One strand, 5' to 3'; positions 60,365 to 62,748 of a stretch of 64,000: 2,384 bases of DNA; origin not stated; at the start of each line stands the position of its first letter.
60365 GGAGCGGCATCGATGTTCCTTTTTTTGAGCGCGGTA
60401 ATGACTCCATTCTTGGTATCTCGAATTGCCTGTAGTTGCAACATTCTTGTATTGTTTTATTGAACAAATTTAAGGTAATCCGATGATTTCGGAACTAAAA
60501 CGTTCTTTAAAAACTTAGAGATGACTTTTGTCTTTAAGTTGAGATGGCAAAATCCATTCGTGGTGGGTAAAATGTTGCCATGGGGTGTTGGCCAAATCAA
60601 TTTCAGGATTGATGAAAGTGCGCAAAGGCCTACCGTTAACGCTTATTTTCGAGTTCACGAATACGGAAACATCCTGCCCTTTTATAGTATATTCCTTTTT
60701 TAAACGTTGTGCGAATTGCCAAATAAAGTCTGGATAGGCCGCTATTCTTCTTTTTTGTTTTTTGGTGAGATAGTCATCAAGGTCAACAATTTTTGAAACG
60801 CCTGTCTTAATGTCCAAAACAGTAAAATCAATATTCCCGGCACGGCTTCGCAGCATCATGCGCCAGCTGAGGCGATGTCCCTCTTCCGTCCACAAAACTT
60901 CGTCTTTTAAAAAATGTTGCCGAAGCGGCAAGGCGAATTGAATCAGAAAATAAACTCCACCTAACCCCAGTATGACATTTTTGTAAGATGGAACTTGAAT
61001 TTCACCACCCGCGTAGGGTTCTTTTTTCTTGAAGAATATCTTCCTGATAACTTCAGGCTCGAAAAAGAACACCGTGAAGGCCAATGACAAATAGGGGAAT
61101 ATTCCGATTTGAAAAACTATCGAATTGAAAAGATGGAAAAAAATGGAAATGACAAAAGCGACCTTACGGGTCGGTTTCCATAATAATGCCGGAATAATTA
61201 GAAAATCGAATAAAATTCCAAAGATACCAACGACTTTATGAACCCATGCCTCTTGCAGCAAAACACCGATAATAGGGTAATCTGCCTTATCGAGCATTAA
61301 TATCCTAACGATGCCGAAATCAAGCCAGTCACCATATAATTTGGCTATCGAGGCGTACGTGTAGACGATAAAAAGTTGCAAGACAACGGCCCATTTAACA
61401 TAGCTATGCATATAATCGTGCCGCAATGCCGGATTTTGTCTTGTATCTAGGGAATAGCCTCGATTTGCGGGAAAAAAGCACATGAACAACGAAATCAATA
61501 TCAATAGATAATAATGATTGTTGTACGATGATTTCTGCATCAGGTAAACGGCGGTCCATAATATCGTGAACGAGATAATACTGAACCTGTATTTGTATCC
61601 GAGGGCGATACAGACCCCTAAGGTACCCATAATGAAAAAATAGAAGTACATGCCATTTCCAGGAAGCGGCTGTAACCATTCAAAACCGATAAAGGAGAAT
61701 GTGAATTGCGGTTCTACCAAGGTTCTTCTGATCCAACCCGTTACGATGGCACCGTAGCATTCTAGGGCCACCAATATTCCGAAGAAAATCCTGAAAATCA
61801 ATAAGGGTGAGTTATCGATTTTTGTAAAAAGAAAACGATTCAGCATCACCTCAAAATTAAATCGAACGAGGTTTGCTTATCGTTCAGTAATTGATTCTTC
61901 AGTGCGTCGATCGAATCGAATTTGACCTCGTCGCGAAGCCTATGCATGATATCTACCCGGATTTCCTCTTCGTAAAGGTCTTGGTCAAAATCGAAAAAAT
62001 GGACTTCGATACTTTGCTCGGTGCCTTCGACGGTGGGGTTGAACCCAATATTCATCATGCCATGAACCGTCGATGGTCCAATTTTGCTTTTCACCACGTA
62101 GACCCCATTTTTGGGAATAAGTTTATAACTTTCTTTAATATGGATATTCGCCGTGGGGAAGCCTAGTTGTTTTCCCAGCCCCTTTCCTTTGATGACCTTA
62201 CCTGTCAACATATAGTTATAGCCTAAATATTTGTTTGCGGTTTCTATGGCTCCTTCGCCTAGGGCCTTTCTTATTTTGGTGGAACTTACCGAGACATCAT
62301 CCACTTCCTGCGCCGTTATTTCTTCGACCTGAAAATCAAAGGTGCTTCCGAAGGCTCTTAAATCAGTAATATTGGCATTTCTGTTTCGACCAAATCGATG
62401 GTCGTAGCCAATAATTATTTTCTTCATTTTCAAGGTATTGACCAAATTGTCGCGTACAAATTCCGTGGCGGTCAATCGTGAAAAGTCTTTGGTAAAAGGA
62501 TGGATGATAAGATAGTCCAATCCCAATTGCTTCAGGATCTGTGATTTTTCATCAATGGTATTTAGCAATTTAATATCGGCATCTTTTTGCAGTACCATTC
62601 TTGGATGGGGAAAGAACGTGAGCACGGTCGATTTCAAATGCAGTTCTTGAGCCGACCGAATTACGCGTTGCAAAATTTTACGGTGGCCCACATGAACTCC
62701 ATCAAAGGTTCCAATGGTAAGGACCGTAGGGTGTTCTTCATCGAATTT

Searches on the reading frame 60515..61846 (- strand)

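Call 6: search_protein_families(library=pfam, proteins=[window:60515-61846:-], max_evalue=0.001)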
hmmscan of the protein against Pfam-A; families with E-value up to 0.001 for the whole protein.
window:60515-61846:- (443 aa): 2 families
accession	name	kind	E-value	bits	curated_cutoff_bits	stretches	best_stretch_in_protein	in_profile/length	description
PF05090.19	HTTM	-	3.3e-74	250.2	27.7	1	7-265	1-258/259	HTTM domain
PF22777.1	VKGC_lumenal_dom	-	6e-50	169.5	27.7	1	289-436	2-150/152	Vitamin K-dependent gamma-carboxylase, lumenal domain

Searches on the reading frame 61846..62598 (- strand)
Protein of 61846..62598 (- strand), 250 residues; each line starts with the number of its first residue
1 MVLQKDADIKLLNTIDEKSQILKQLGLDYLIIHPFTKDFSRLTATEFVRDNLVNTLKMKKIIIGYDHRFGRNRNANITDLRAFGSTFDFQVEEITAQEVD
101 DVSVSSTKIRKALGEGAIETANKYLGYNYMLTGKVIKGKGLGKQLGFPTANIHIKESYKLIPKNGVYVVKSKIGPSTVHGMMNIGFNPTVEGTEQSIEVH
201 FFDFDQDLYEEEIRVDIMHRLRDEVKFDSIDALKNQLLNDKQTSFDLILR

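Call 76: find_encoding_contigs(protein=window:61846-62598:-, flank=10000, max_places=1)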
Protein window:61846-62598:- (250 aa): no gene with exactly this product is on record in the collection.
